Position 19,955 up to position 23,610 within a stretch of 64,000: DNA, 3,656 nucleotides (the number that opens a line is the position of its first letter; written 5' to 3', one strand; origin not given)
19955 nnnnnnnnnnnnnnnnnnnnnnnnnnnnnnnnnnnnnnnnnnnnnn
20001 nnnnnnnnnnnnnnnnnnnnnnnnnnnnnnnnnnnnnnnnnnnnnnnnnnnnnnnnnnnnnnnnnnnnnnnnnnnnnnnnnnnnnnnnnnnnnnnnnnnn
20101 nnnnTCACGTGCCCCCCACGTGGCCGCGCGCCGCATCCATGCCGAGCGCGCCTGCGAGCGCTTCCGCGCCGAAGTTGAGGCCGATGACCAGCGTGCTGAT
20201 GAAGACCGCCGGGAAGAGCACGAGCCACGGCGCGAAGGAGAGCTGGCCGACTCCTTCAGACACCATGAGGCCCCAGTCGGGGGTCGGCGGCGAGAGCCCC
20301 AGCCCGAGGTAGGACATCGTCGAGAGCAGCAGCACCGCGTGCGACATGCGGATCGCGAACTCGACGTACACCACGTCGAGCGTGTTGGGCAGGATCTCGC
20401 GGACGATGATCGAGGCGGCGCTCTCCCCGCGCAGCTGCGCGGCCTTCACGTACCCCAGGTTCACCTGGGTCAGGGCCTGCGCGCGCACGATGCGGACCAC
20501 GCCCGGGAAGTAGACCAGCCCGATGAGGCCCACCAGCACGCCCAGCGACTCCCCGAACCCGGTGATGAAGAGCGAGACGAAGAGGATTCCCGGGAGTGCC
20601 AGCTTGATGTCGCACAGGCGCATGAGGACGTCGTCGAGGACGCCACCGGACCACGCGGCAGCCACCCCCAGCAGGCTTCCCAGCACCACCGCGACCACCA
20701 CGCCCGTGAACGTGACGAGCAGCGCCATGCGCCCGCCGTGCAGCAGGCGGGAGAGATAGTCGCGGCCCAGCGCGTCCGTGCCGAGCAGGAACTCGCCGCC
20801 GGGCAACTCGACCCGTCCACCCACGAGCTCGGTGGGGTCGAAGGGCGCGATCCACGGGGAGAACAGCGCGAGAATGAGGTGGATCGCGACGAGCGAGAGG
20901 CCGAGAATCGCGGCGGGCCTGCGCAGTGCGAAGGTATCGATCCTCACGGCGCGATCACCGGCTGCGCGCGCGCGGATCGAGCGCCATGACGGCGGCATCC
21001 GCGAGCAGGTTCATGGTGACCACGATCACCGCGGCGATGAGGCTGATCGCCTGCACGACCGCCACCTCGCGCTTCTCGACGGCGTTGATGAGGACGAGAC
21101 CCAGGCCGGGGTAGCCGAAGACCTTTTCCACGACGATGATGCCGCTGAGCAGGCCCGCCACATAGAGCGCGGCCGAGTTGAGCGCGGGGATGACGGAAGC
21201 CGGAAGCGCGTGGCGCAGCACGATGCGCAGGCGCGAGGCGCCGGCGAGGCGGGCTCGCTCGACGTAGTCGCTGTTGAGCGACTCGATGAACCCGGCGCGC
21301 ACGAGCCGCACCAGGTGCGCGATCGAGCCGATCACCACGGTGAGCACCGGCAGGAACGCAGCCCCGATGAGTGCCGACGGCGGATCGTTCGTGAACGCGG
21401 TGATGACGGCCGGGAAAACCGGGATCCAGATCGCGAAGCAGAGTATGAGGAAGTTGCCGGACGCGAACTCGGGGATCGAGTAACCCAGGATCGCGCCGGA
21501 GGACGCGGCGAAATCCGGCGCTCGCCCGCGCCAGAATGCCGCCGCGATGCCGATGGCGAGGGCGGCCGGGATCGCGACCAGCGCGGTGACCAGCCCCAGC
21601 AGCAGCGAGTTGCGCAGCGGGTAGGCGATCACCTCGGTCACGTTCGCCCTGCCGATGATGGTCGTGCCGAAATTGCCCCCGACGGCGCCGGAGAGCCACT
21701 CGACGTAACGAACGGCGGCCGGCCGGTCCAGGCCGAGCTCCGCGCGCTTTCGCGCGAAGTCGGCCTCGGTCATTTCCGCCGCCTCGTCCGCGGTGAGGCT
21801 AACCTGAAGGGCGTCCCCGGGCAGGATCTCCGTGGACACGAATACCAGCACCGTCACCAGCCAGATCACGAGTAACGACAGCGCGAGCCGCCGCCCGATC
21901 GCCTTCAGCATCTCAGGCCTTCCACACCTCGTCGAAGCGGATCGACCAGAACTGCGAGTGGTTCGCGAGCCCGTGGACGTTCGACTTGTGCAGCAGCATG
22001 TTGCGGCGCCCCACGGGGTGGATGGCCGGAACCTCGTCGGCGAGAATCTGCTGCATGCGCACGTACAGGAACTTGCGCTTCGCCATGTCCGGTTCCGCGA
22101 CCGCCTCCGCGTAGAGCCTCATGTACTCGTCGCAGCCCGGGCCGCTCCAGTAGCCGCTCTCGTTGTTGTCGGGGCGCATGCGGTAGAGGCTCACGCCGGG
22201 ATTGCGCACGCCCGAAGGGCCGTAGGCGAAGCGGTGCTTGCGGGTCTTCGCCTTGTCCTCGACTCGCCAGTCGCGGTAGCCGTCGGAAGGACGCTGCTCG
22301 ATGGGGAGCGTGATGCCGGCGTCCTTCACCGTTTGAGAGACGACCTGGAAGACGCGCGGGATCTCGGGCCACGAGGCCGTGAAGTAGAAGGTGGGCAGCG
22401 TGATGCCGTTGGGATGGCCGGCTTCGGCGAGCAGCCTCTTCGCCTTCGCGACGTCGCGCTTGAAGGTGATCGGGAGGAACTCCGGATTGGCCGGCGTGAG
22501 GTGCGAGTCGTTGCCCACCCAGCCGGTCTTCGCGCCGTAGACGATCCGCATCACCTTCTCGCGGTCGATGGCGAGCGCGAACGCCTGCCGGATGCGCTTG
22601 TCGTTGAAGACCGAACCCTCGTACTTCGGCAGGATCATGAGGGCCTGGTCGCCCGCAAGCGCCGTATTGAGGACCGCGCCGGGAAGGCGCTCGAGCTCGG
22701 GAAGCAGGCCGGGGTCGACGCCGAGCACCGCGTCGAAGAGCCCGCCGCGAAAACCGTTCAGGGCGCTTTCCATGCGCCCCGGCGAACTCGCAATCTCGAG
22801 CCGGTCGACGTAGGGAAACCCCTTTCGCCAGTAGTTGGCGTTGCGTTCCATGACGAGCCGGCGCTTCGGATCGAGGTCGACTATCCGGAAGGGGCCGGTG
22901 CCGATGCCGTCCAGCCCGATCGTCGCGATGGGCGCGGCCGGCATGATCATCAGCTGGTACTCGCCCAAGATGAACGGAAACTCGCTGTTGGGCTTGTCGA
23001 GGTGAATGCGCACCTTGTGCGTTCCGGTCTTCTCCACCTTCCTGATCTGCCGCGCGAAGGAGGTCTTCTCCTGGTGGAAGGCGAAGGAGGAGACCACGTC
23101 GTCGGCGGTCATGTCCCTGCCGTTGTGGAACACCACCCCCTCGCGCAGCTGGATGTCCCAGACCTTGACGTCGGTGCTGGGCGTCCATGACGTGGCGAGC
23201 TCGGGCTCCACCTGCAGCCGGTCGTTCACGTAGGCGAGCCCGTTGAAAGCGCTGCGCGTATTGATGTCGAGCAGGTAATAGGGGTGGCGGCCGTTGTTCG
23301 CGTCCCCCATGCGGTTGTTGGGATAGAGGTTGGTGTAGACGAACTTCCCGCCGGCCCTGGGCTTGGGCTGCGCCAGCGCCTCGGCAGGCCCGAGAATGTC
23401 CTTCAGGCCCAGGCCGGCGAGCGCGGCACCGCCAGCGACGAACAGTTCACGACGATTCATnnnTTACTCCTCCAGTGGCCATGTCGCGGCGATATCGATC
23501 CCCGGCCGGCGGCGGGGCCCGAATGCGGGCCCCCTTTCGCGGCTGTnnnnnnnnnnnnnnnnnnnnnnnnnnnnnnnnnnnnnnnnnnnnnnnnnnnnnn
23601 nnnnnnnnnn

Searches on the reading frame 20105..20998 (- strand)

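Call 7: search_protein_families(library=ncbifam, proteins=[window:20105-20998:-], max_evalue=1e-10)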
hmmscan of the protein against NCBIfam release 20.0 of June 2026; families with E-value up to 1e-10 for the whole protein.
window:20105-20998:- (297 aa): 14 families
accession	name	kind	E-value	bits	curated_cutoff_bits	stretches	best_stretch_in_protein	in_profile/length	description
NF045473.1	Opp1C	equivalog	1.8e-58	198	350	1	29-285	6-263/267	nickel/cobalt ABC transporter permease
NF045476.1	Opp4C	equivalog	2.4e-57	194.3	350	1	26-285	12-275/278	oligopeptide ABC transporter permease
NF045474.1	Opp2C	equivalog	5.3e-56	189.8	300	1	60-282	10-232/236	nickel transporter permease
TIGR02790.1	nickel_nikC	equivalog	1.1e-52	179.1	358.45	1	32-285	3-257/258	nickel ABC transporter permease subunit NikC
NF008160.0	PRK10913.1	equivalog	2.7e-48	164.9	483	1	26-285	28-294/300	dipeptide ABC transporter permease DppC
NF011662.0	PRK15082.1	equivalog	7.9e-47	160.1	484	1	27-285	36-296/303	glutathione ABC transporter permease GsiD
NF047573.1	opine_perm_CntC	exception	5.8e-45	153.7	440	1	29-285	10-267/271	staphylopine uptake ABC transporter permease subunit CntC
NF007738.0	PRK10417.1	equivalog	6.2e-45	153.8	335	1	26-285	7-267/277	nickel ABC transporter permease subunit NikC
NF007376.0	PRK09881.1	equivalog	1.6e-44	152.1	434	1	25-279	28-283/298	D,D-dipeptide ABC transporter permease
NF011935.0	PRK15406.1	equivalog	2e-44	152.6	433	1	29-285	38-297/302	oligopeptide ABC transporter permease OppC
NF045475.1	Opp3C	equivalog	1.2e-37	129.8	450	1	69-285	107-323/328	oligopeptide ABC transporter permease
NF011691.0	PRK15111.1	equivalog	7.4e-31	107.8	379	1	29-274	28-282/296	putrescine export ABC transporter permease SapC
NF043080.1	MMSYN1_0166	equivalog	3.1e-26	92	370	1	25-285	35-301/307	oligopeptide ABC transporter permease OppC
NF011596.0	PRK15021.1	subfamily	5.2e-21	75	439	1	69-285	120-335/341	microcin C ABC transporter permease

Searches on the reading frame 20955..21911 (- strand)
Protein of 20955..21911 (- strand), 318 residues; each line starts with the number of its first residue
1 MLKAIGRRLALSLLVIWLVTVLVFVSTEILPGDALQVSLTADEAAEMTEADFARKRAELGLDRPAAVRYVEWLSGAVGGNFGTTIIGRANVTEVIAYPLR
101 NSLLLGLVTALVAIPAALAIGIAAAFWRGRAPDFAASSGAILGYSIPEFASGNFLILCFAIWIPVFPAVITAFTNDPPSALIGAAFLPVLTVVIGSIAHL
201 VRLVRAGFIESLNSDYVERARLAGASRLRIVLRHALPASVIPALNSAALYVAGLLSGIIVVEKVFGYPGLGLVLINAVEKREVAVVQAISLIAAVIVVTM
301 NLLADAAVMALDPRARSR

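Call 7: search_protein_families(library=ncbifam, proteins=[window:20955-21911:-], max_evalue=1e-10)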
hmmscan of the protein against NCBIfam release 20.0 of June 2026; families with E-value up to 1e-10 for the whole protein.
window:20955-21911:- (318 aa): 12 families
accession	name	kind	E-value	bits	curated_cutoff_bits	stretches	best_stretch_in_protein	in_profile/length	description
NF045470.1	Opp2B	equivalog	3.2e-67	226.8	350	1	9-316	2-300/300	nickel ABC transporter permease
NF045469.1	Opp1B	equivalog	4.2e-57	194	380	1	1-316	1-307/307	nickel/cobalt ABC transporter permease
NF045472.1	Opp4B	equivalog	4e-53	180.8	450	1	1-316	1-319/319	oligopeptide ABC transporter permease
TIGR02789.1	nickel_nikB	equivalog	1.4e-52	179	447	1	1-316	1-307/314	nickel ABC transporter permease subunit NikB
NF011661.0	PRK15081.1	equivalog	4e-48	164.5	463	1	2-316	2-304/306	glutathione ABC transporter permease GsiC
NF007677.0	PRK10352.1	equivalog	1.5e-43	149.1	433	1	1-317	1-308/314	nickel ABC transporter permease subunit NikB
NF045471.1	Opp3B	equivalog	1.6e-42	146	480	1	1-316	1-303/308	oligopeptide ABC transporter permease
NF008161.0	PRK10914.1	equivalog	8.4e-41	140.2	590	2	187-317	207-337/339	dipeptide ABC transporter permease DppB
NF007008.0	PRK09471.1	equivalog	2.5e-33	115.8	388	1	1-316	1-305/306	oligopeptide ABC transporter permease OppB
NF011712.0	PRK15133.1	subfamily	2.1e-25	89.4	445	1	57-314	91-358/364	microcin C ABC transporter permease YejB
NF011690.0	PRK15110.1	equivalog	6.6e-23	81.6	432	1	184-307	182-305/321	putrescine export ABC transporter permease SapB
NF043081.1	MMSYN1_0165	equivalog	1.3e-19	70.5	350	1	84-315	160-384/388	oligopeptide ABC transporter permease OppB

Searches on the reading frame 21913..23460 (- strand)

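Call 7: search_protein_families(library=ncbifam, proteins=[window:21913-23460:-], max_evalue=1e-10)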
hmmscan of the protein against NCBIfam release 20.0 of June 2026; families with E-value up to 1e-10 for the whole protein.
window:21913-23460:- (515 aa): 9 families
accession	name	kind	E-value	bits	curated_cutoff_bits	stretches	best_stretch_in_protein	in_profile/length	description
NF045468.1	Opp5A_nikA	equivalog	2.8e-26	92.1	600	1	74-389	47-367/488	nickel ABC transporter substrate-binding protein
NF045467.1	Opp4A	equivalog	3.8e-23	81.5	650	0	73-126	68-120/556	oligopeptide ABC transporter substrate-binding protein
NF011942.0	PRK15413.1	equivalog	1.9e-22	79.6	594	1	68-221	55-218/512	glutathione ABC transporter substrate-binding protein GsiB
NF010149.0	PRK13626.1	equivalog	5.4e-16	58.3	476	1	69-197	148-277/552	HTH-type transcriptional regulator SgrR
TIGR02294.1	nickel_nikA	equivalog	6.1e-15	54.7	393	1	74-349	38-327/501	nickel ABC transporter substrate-binding protein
NF043070.1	DppA_dipep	equivalog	2e-14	53.1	1005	0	65-227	54-248/535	dipeptide ABC transporter periplasmic-binding protein DppA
NF011684.0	PRK15104.1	equivalog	2.2e-11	43.2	947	0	68-127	66-124/543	oligopeptide ABC transporter substrate-binding protein OppA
NF047575.1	opine_bind_CntA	exception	4.2e-11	42.1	800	0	83-224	76-228/535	staphylopine-dependent metal ABC transporter substrate-binding lipoprotein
NF011689.0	PRK15109.1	equivalog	9e-11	41.1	560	0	84-499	79-524/547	ABC transporter substrate-binding protein SapA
